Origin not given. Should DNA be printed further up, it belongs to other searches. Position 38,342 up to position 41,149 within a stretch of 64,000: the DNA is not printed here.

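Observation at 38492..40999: Soluble histidine kinase whose input region is a complete ABC-transporter ATPase domain (NBD-GAF-GAF-HisKA-HATPase)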

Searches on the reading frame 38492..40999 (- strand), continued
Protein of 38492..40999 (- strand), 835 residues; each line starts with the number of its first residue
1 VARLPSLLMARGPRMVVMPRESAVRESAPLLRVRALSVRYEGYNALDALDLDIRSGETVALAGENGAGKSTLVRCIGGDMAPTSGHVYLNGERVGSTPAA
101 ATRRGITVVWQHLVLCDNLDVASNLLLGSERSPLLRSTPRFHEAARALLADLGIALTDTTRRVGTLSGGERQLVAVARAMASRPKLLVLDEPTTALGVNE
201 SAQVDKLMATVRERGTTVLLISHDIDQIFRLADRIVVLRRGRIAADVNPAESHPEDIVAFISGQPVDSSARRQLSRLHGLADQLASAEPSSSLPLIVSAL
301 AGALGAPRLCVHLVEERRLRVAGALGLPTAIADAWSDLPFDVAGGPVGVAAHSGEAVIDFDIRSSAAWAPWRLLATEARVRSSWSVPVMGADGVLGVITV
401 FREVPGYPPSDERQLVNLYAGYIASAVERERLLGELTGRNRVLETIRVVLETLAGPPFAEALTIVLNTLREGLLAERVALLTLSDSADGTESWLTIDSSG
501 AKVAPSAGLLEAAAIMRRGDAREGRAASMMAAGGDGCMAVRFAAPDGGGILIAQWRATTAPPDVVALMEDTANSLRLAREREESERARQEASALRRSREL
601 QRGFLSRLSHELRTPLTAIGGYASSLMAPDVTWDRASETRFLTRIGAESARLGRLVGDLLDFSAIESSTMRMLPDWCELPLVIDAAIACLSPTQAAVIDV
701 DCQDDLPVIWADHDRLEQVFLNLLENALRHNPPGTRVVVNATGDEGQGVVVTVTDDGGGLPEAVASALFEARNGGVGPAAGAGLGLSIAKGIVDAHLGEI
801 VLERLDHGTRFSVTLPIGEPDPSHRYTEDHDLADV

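Call 35: find_homologous_proteins(query=A2, max_evalue=1e-50)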
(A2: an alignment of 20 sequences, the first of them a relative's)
Query A2 (20 sequences) (842 aa, profile of the alignment): 1999 proteins with E <= 1e-50 among 8000 candidates; the best 120 are listed.
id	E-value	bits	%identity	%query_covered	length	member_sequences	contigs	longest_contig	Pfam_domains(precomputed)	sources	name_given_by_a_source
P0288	0.0e+0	1113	48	95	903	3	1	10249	PF13185.13,PF01590.33,PF00005.34,PF02518.32,PF00512.32,PF13304.13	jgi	-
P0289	0.0e+0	1110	50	97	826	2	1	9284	PF13185.13,PF01590.33,PF00005.34,PF13581.13,PF02518.32,PF00512.32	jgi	jgi:signal transduction histidine kinase/ABC-type multidrug transport system ATPase subunit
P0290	0.0e+0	1110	48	96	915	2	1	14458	PF13185.13,PF01590.33,PF00005.34,PF02518.32,PF00512.32,PF13304.13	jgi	jgi:signal transduction histidine kinase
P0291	0.0e+0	1110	47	95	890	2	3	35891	PF13185.13,PF01590.33,PF00005.34,PF02518.32,PF00512.32,PF13304.13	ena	-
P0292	0.0e+0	1110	51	96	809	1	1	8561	PF13185.13,PF01590.33,PF00005.34,PF13581.13,PF02518.32,PF00512.32,PF02463.26,PF13304.13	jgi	jgi:signal transduction histidine kinase/ABC-type multidrug transport system ATPase subunit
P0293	0.0e+0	1106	49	96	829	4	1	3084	PF13185.13,PF01590.33,PF00005.34,PF02518.32,PF00512.32,PF13304.13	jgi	jgi:signal transduction histidine kinase/ABC-type multidrug transport system ATPase subunit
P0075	0.0e+0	1103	48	97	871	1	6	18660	PF13185.13,PF00005.34,PF02518.32,PF00512.32,PF02463.26,PF13304.13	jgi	jgi:signal transduction histidine kinase/ABC-type multidrug transport system ATPase subunit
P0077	0.0e+0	1103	48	97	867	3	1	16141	PF13185.13,PF01590.33,PF00005.34,PF02518.32,PF00512.32,PF13304.13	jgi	jgi:signal transduction histidine kinase/ABC-type multidrug transport system ATPase subunit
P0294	0.0e+0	1102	48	95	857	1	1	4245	PF13185.13,PF01590.33,PF00005.34,PF02518.32,PF00512.32,PF02463.26,PF13481.13,PF13304.13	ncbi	-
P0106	0.0e+0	1101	47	96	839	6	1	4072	PF13185.13,PF01590.33,PF00005.34,PF02518.32,PF00512.32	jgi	jgi:signal transduction histidine kinase/ABC-type branched-subunit amino acid transport system ATPas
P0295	0.0e+0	1101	49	97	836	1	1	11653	PF13185.13,PF01590.33,PF00005.34,PF13581.13,PF02518.32,PF00512.32,PF13304.13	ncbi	-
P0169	0.0e+0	1101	49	96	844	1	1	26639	PF13185.13,PF01590.33,PF00005.34,PF02518.32,PF00512.32,PF13304.13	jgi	jgi:signal transduction histidine kinase/ABC-type multidrug transport system ATPase subunit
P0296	0.0e+0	1100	48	95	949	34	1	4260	PF13185.13,PF01590.33,PF00005.34,PF02518.32,PF00512.32,PF13304.13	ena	-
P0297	0.0e+0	1099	48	96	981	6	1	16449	PF13185.13,PF01590.33,PF00005.34,PF02518.32,PF00512.32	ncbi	-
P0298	0.0e+0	1099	48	95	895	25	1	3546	PF13185.13,PF01590.33,PF00005.34,PF02518.32,PF00512.32,PF13304.13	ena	-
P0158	0.0e+0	1099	50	95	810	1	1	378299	PF13185.13,PF01590.33,PF00005.34,PF13581.13,PF02518.32,PF00512.32,PF13304.13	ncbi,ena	-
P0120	0.0e+0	1099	49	96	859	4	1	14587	PF13185.13,PF01590.33,PF00005.34,PF02518.32,PF00512.32,PF13304.13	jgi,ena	jgi:signal transduction histidine kinase/ABC-type multidrug transport system ATPase subunit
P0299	0.0e+0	1099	50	95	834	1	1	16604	PF13185.13,PF01590.33,PF00005.34,PF02518.32,PF00512.32,PF13304.13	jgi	jgi:signal transduction histidine kinase/ABC-type multidrug transport system ATPase subunit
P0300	0.0e+0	1098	49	95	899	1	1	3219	PF13185.13,PF01590.33,PF00005.34,PF02518.32,PF00512.32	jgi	jgi:signal transduction histidine kinase/ABC-type multidrug transport system ATPase subunit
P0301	0.0e+0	1098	47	95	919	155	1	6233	PF13185.13,PF01590.33,PF00005.34,PF02518.32,PF00512.32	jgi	jgi:signal transduction histidine kinase/ABC-type multidrug transport system ATPase subunit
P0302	0.0e+0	1098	49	95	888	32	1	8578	PF13185.13,PF01590.33,PF00005.34,PF02518.32,PF00512.32,PF13304.13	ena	-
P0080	0.0e+0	1097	48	97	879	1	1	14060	PF13185.13,PF01590.33,PF00005.34,PF02518.32,PF00512.32,PF02463.26,PF13304.13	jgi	-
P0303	0.0e+0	1097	49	97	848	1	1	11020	PF13185.13,PF01590.33,PF00005.34,PF13581.13,PF02518.32,PF00512.32,PF13304.13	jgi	jgi:signal transduction histidine kinase/ABC-type branched-subunit amino acid transport system ATPas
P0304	0.0e+0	1096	48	95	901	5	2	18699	PF13185.13,PF01590.33,PF00005.34,PF02518.32,PF00512.32,PF13304.13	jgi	jgi:signal transduction histidine kinase/ABC-type multidrug transport system ATPase subunit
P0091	0.0e+0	1096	48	97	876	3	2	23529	PF13185.13,PF01590.33,PF00005.34,PF02518.32,PF00512.32,PF13481.13,PF13304.13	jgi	jgi:signal transduction histidine kinase/ABC-type multidrug transport system ATPase subunit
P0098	0.0e+0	1096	47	99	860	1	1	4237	PF13185.13,PF01590.33,PF00005.34,PF02518.32,PF00512.32,PF13304.13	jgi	jgi:signal transduction histidine kinase/ABC-type sulfate/molybdate transport systems ATPase subunit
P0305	0.0e+0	1095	48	96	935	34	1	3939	PF13185.13,PF01590.33,PF00005.34,PF02518.32,PF00512.32,PF13304.13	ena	-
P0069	0.0e+0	1095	48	95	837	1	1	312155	PF13185.13,PF01590.33,PF00005.34,PF02518.32,PF00512.32,PF13304.13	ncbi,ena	-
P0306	0.0e+0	1095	48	95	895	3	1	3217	PF13185.13,PF01590.33,PF00005.34,PF02518.32,PF00512.32,PF13304.13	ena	-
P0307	0.0e+0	1095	48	96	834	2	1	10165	PF13185.13,PF01590.33,PF00005.34,PF02518.32,PF00512.32,PF13304.13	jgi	jgi:signal transduction histidine kinase/ABC-type multidrug transport system ATPase subunit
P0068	0.0e+0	1095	46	96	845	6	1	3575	PF13185.13,PF01590.33,PF00005.34,PF02518.32,PF00512.32,PF13304.13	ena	-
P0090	0.0e+0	1094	48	95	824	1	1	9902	PF13185.13,PF01590.33,PF00005.34,PF02518.32,PF00512.32,PF02463.26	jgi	jgi:signal transduction histidine kinase/ABC-type multidrug transport system ATPase subunit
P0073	0.0e+0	1094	46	96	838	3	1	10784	PF13185.13,PF01590.33,PF00005.34,PF02518.32,PF00512.32,PF13304.13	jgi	jgi:signal transduction histidine kinase/ABC-type branched-subunit amino acid transport system ATPas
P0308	0.0e+0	1094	47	95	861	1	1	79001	PF13185.13,PF01590.33,PF00005.34,PF02518.32,PF00512.32,PF13304.13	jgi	jgi:signal transduction histidine kinase/ABC-type branched-subunit amino acid transport system ATPas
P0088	0.0e+0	1094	47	97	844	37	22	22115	PF13185.13,PF01590.33,PF00005.34,PF02518.32,PF00512.32,PF13304.13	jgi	-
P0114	0.0e+0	1094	49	97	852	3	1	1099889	PF13185.13,PF00005.34,PF02518.32,PF00512.32,PF13304.13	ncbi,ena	-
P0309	0.0e+0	1094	47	95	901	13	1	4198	PF13185.13,PF01590.33,PF00005.34,PF02518.32,PF00512.32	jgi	-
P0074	0.0e+0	1093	48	96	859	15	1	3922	PF13185.13,PF01590.33,PF00005.34,PF02518.32,PF00512.32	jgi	jgi:signal transduction histidine kinase/ABC-type branched-subunit amino acid transport system ATPas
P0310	0.0e+0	1092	48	95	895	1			PF13185.13,PF01590.33,PF00005.34,PF02518.32,PF00512.32,PF13304.13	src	-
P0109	0.0e+0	1092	48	94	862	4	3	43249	PF13185.13,PF00005.34,PF02518.32,PF00512.32,PF02463.26,PF13304.13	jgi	jgi:signal transduction histidine kinase/ABC-type multidrug transport system ATPase subunit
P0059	0.0e+0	1092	46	96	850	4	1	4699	PF13185.13,PF01590.33,PF00005.34,PF02518.32,PF00512.32,PF13304.13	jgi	jgi:signal transduction histidine kinase/ABC-type branched-subunit amino acid transport system ATPas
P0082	0.0e+0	1092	47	95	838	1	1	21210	PF13185.13,PF01590.33,PF00005.34,PF02518.32,PF00512.32,PF13481.13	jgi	jgi:signal transduction histidine kinase/ABC-type sulfate/molybdate transport systems ATPase subunit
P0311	0.0e+0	1092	48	97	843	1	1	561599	PF13185.13,PF01590.33,PF00005.34,PF02518.32,PF00512.32,PF02463.26,PF13304.13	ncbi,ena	-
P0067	0.0e+0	1091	48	95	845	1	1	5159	PF13185.13,PF01590.33,PF00005.34,PF02518.32,PF00512.32,PF13304.13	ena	-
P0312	0.0e+0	1091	48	96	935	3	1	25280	PF13185.13,PF01590.33,PF00005.34,PF02518.32,PF00512.32,PF13304.13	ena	-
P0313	0.0e+0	1091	45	95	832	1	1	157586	PF13185.13,PF01590.33,PF00005.34,PF02518.32,PF00512.32,PF13304.13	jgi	jgi:signal transduction histidine kinase/ABC-type multidrug transport system ATPase subunit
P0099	0.0e+0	1091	48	96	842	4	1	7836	PF13185.13,PF01590.33,PF00005.34,PF02518.32,PF00512.32,PF13304.13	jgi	jgi:signal transduction histidine kinase/ABC-type multidrug transport system ATPase subunit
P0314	0.0e+0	1091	47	96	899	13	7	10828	PF13185.13,PF01590.33,PF00005.34,PF02518.32,PF00512.32,PF02463.26,PF13304.13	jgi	jgi:signal transduction histidine kinase/ABC-type multidrug transport system ATPase subunit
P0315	0.0e+0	1091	50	96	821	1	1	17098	PF13185.13,PF01590.33,PF00005.34,PF02518.32,PF00512.32,PF13304.13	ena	-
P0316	0.0e+0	1091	47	95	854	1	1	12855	PF13185.13,PF01590.33,PF00005.34,PF02518.32,PF00512.32,PF13304.13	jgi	jgi:signal transduction histidine kinase/ABC-type multidrug transport system ATPase subunit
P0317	0.0e+0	1091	51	94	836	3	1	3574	PF13185.13,PF01590.33,PF00005.34,PF02518.32,PF00512.32,PF02463.26,PF13304.13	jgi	jgi:signal transduction histidine kinase/ABC-type multidrug transport system ATPase subunit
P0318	0.0e+0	1091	49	95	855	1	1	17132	PF13185.13,PF01590.33,PF00005.34,PF02518.32,PF00512.32,PF13304.13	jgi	jgi:signal transduction histidine kinase/ABC-type multidrug transport system ATPase subunit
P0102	0.0e+0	1090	47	97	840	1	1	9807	PF13185.13,PF00005.34,PF02518.32,PF00512.32,PF13481.13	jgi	jgi:signal transduction histidine kinase/ABC-type branched-subunit amino acid transport system ATPas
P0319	0.0e+0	1090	46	96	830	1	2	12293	PF13185.13,PF01590.33,PF00005.34,PF02518.32,PF00512.32,PF02463.26,PF13304.13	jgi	jgi:signal transduction histidine kinase/ABC-type multidrug transport system ATPase subunit/GAF doma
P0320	0.0e+0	1090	47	98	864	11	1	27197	PF13185.13,PF01590.33,PF00005.34,PF02518.32,PF00512.32,PF13304.13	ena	-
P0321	0.0e+0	1089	50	97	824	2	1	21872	PF13185.13,PF01590.33,PF00005.34,PF13581.13,PF02518.32,PF00512.32,PF02463.26,PF13304.13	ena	-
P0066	0.0e+0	1089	48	95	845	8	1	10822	PF13185.13,PF01590.33,PF00005.34,PF02518.32,PF00512.32,PF13304.13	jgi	jgi:signal transduction histidine kinase/ABC-type multidrug transport system ATPase subunit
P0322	0.0e+0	1089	47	96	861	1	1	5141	PF13185.13,PF01590.33,PF00005.34,PF02518.32,PF00512.32,PF13304.13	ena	-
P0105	0.0e+0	1089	47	96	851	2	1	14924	PF13185.13,PF01590.33,PF00005.34,PF02518.32,PF00512.32,PF13304.13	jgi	jgi:signal transduction histidine kinase/ABC-type branched-subunit amino acid transport system ATPas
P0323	0.0e+0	1089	48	95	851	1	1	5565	PF13185.13,PF01590.33,PF00005.34,PF02518.32,PF00512.32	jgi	jgi:signal transduction histidine kinase/ABC-type multidrug transport system ATPase subunit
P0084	0.0e+0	1089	48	96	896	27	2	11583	PF13185.13,PF01590.33,PF00005.34,PF02518.32,PF00512.32,PF13304.13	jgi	jgi:signal transduction histidine kinase/ABC-type branched-subunit amino acid transport system ATPas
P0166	0.0e+0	1089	63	97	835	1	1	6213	PF13185.13,PF00005.34,PF02518.32,PF00512.32,PF13304.13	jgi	jgi:ABC-type multidrug transport system ATPase subunit/signal transduction histidine kinase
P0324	0.0e+0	1088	48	96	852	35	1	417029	PF13185.13,PF01590.33,PF00005.34,PF02518.32,PF00512.32,PF13304.13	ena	-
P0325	0.0e+0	1087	47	94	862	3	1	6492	PF13185.13,PF01590.33,PF00005.34,PF02518.32,PF00512.32,PF13304.13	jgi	jgi:signal transduction histidine kinase/ABC-type multidrug transport system ATPase subunit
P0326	0.0e+0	1087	51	95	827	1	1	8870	PF13185.13,PF01590.33,PF00005.34,PF13581.13,PF02518.32,PF00512.32,PF13304.13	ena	-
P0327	0.0e+0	1087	48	96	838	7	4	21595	PF13185.13,PF01590.33,PF00005.34,PF02518.32,PF00512.32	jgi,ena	jgi:signal transduction histidine kinase/ABC-type multidrug transport system ATPase subunit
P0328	0.0e+0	1087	47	97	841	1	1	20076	PF13185.13,PF01590.33,PF00005.34,PF02518.32,PF00512.32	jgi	jgi:signal transduction histidine kinase/ABC-type branched-subunit amino acid transport system ATPas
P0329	0.0e+0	1086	94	99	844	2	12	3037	PF13185.13,PF00005.34,PF02518.32,PF00512.32,PF13304.13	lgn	-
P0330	0.0e+0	1086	47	97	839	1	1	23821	PF13185.13,PF01590.33,PF00005.34,PF02518.32,PF00512.32,PF13304.13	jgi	jgi:signal transduction histidine kinase/ABC-type multidrug transport system ATPase subunit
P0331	0.0e+0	1086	94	100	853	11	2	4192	PF13185.13,PF00005.34,PF02518.32,PF00512.32,PF13304.13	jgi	jgi:signal transduction histidine kinase/ABC-type multidrug transport system ATPase subunit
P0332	0.0e+0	1085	48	97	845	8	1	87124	PF13185.13,PF01590.33,PF00005.34,PF02518.32,PF00512.32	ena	-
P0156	0.0e+0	1085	44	95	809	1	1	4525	PF13185.13,PF01590.33,PF00005.34,PF02518.32,PF00512.32,PF02463.26,PF13304.13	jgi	jgi:ABC-type multidrug transport system ATPase subunit/signal transduction histidine kinase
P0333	0.0e+0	1085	46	96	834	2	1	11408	PF13185.13,PF01590.33,PF00005.34,PF02518.32,PF00512.32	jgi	jgi:signal transduction histidine kinase/ABC-type multidrug transport system ATPase subunit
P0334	0.0e+0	1085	49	95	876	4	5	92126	PF13185.13,PF01590.33,PF00005.34,PF02518.32,PF00512.32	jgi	jgi:signal transduction histidine kinase/ABC-type multidrug transport system ATPase subunit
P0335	0.0e+0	1084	47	95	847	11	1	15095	PF13185.13,PF01590.33,PF00005.34,PF02518.32,PF00512.32,PF13304.13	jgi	jgi:signal transduction histidine kinase/ABC-type multidrug transport system ATPase subunit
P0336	0.0e+0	1084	95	98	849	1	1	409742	PF13185.13,PF00005.34,PF02518.32,PF00512.32,PF13304.13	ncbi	-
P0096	0.0e+0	1084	47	99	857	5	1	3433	PF13185.13,PF01590.33,PF00005.34,PF02518.32,PF00512.32,PF02463.26,PF13304.13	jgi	jgi:signal transduction histidine kinase/ABC-type branched-subunit amino acid transport system ATPas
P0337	0.0e+0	1084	47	96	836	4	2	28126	PF13185.13,PF01590.33,PF00005.34,PF02518.32,PF00512.32,PF13304.13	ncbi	ncbi:MAG: ATP-binding cassette domain-containing protein [Streptosporangiaceae bacterium]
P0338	0.0e+0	1084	49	95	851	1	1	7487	PF13185.13,PF01590.33,PF00005.34,PF02518.32,PF00512.32,PF13304.13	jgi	jgi:signal transduction histidine kinase/ABC-type sulfate/molybdate transport systems ATPase subunit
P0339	0.0e+0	1083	53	95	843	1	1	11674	PF13185.13,PF00005.34,PF13581.13,PF02518.32,PF00512.32,PF13304.13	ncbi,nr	ncbi:MAG TPA: ATP-binding cassette domain-containing protein [Acidimicrobiales bacterium]|nr:ATP-bin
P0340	0.0e+0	1083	49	95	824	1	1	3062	PF13185.13,PF01590.33,PF00005.34,PF02518.32,PF00512.32,PF02463.26,PF13304.13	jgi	jgi:signal transduction histidine kinase/ABC-type multidrug transport system ATPase subunit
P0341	0.0e+0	1083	45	97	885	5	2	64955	PF13185.13,PF01590.33,PF00005.34,PF02518.32,PF00512.32,PF13304.13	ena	-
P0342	0.0e+0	1082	48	98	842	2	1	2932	PF13185.13,PF01590.33,PF00005.34,PF02518.32,PF00512.32,PF13304.13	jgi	jgi:signal transduction histidine kinase/ABC-type multidrug transport system ATPase subunit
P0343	0.0e+0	1082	47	97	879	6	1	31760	PF13185.13,PF01590.33,PF00005.34,PF02518.32,PF00512.32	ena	-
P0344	0.0e+0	1082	52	95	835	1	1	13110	PF13185.13,PF00005.34,PF02518.32,PF00512.32,PF13304.13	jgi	jgi:ABC-type branched-subunit amino acid transport system ATPase component/signal transduction histi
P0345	0.0e+0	1082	46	97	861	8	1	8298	PF13185.13,PF01590.33,PF00005.34,PF02518.32,PF00512.32,PF13304.13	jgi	-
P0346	0.0e+0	1082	48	97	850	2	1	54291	PF13185.13,PF01590.33,PF00005.34,PF02518.32,PF00512.32,PF13304.13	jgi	jgi:signal transduction histidine kinase/ABC-type multidrug transport system ATPase subunit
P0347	0.0e+0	1082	45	95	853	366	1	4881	PF13185.13,PF01590.33,PF00005.34,PF02518.32,PF00512.32,PF02463.26,PF13304.13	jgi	jgi:signal transduction histidine kinase/ABC-type multidrug transport system ATPase subunit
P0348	0.0e+0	1082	48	96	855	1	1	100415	PF13185.13,PF00005.34,PF02518.32,PF00512.32,PF13304.13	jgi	jgi:signal transduction histidine kinase/ABC-type multidrug transport system ATPase subunit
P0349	0.0e+0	1082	48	97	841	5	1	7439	PF13185.13,PF01590.33,PF00005.34,PF02518.32,PF00512.32,PF13304.13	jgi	jgi:signal transduction histidine kinase/ABC-type multidrug transport system ATPase subunit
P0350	0.0e+0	1082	46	97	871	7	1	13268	PF13185.13,PF01590.33,PF00005.34,PF02518.32,PF00512.32,PF13304.13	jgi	jgi:signal transduction histidine kinase/ABC-type sulfate/molybdate transport systems ATPase subunit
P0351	0.0e+0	1081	47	97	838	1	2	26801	PF13185.13,PF01590.33,PF00005.34,PF02518.32,PF00512.32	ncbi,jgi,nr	ncbi:MAG TPA: ATP-binding cassette domain-containing protein [Streptosporangiaceae bacterium]|jgi:si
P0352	0.0e+0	1081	48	95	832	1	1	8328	PF13185.13,PF01590.33,PF00005.34,PF02518.32,PF00512.32,PF13304.13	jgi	jgi:signal transduction histidine kinase/ABC-type multidrug transport system ATPase subunit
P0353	0.0e+0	1081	95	98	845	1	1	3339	PF13185.13,PF01590.33,PF00005.34,PF02518.32,PF00512.32,PF13304.13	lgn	-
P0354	0.0e+0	1081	47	96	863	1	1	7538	PF13185.13,PF01590.33,PF00005.34,PF02518.32,PF00512.32,PF13304.13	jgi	jgi:signal transduction histidine kinase/ABC-type multidrug transport system ATPase subunit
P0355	0.0e+0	1081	93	98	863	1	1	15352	PF13185.13,PF00005.34,PF02518.32,PF00512.32,PF13304.13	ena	-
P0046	0.0e+0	1080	47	95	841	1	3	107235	PF13185.13,PF01590.33,PF00005.34,PF02518.32,PF13492.13,PF00512.32,PF13304.13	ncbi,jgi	ncbi:MAG TPA: ATP-binding cassette domain-containing protein [Solirubrobacteraceae bacterium]|jgi:si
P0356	0.0e+0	1080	94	98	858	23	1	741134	PF13185.13,PF00005.34,PF02518.32,PF00512.32,PF13304.13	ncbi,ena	-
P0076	0.0e+0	1080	45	97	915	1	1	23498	PF13185.13,PF01590.33,PF00005.34,PF02518.32,PF00512.32,PF13304.13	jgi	jgi:signal transduction histidine kinase/ABC-type multidrug transport system ATPase subunit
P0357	0.0e+0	1080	48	95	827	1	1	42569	PF13185.13,PF01590.33,PF00005.34,PF02518.32,PF00512.32,PF02463.26,PF13304.13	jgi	jgi:signal transduction histidine kinase/ABC-type multidrug transport system ATPase subunit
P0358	0.0e+0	1080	45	96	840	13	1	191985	PF13185.13,PF01590.33,PF00005.34,PF02518.32,PF00512.32,PF02463.26,PF13304.13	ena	-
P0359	0.0e+0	1080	48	95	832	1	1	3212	PF13185.13,PF01590.33,PF00005.34,PF02518.32,PF00512.32,PF13304.13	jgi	jgi:signal transduction histidine kinase/ABC-type multidrug transport system ATPase subunit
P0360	0.0e+0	1080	48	95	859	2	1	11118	PF13185.13,PF01590.33,PF00005.34,PF02518.32,PF00512.32,PF13304.13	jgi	jgi:signal transduction histidine kinase/ABC-type multidrug transport system ATPase subunit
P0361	0.0e+0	1080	45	96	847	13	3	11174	PF13185.13,PF01590.33,PF00005.34,PF02518.32,PF00512.32,PF13304.13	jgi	jgi:signal transduction histidine kinase/ABC-type multidrug transport system ATPase subunit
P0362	0.0e+0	1080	48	96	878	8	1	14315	PF13185.13,PF01590.33,PF00005.34,PF02518.32,PF00512.32,PF13304.13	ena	-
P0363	0.0e+0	1080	46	96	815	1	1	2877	PF13185.13,PF01590.33,PF00005.34,PF02518.32,PF00512.32,PF13304.13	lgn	-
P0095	0.0e+0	1079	47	98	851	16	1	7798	PF13185.13,PF01590.33,PF00005.34,PF02518.32,PF00512.32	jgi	jgi:signal transduction histidine kinase/ABC-type branched-subunit amino acid transport system ATPas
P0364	0.0e+0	1079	51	55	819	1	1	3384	PF13185.13,PF00005.34,PF02518.32,PF00512.32,PF02463.26,PF13304.13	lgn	-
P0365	0.0e+0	1079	94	100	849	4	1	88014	PF13185.13,PF00005.34,PF02518.32,PF00512.32,PF13304.13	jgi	jgi:signal transduction histidine kinase/ABC-type branched-subunit amino acid transport system ATPas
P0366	0.0e+0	1079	47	96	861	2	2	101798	PF13185.13,PF01590.33,PF00005.34,PF02518.32,PF00512.32,PF13304.13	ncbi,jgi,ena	-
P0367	0.0e+0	1079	48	95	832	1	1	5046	PF13185.13,PF01590.33,PF00005.34,PF02518.32,PF00512.32,PF13304.13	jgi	jgi:signal transduction histidine kinase/ABC-type multidrug transport system ATPase subunit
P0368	0.0e+0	1079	46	96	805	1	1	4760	PF13185.13,PF01590.33,PF00005.34,PF02518.32,PF00512.32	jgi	jgi:signal transduction histidine kinase/ABC-type multidrug transport system ATPase subunit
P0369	0.0e+0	1079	45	95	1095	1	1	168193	PF13185.13,PF01590.33,PF00005.34,PF02518.32,PF00512.32,PF13304.13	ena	-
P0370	0.0e+0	1079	45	95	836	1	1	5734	PF13185.13,PF01590.33,PF00005.34,PF02518.32,PF00512.32,PF13304.13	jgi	jgi:signal transduction histidine kinase/ABC-type multidrug transport system ATPase subunit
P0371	0.0e+0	1079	48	95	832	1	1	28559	PF13185.13,PF01590.33,PF00005.34,PF02518.32,PF00512.32,PF13304.13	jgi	jgi:signal transduction histidine kinase/ABC-type multidrug transport system ATPase subunit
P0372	0.0e+0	1078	50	96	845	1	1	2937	PF13185.13,PF01590.33,PF00005.34,PF02518.32,PF00512.32,PF13304.13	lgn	-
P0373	0.0e+0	1078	63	95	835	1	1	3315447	PF13185.13,PF00005.34,PF13581.13,PF02518.32,PF00512.32,PF13304.13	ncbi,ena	-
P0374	0.0e+0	1078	48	95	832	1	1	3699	PF13185.13,PF01590.33,PF00005.34,PF02518.32,PF00512.32,PF13304.13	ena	-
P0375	0.0e+0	1078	45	95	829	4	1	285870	PF13185.13,PF01590.33,PF00005.34,PF02518.32,PF00512.32,PF02463.26,PF13304.13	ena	-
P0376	0.0e+0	1078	45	95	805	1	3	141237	PF13185.13,PF01590.33,PF00005.34,PF02518.32,PF00512.32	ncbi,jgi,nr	ncbi:MAG TPA: ATP-binding cassette domain-containing protein [Streptosporangiaceae bacterium]|jgi:si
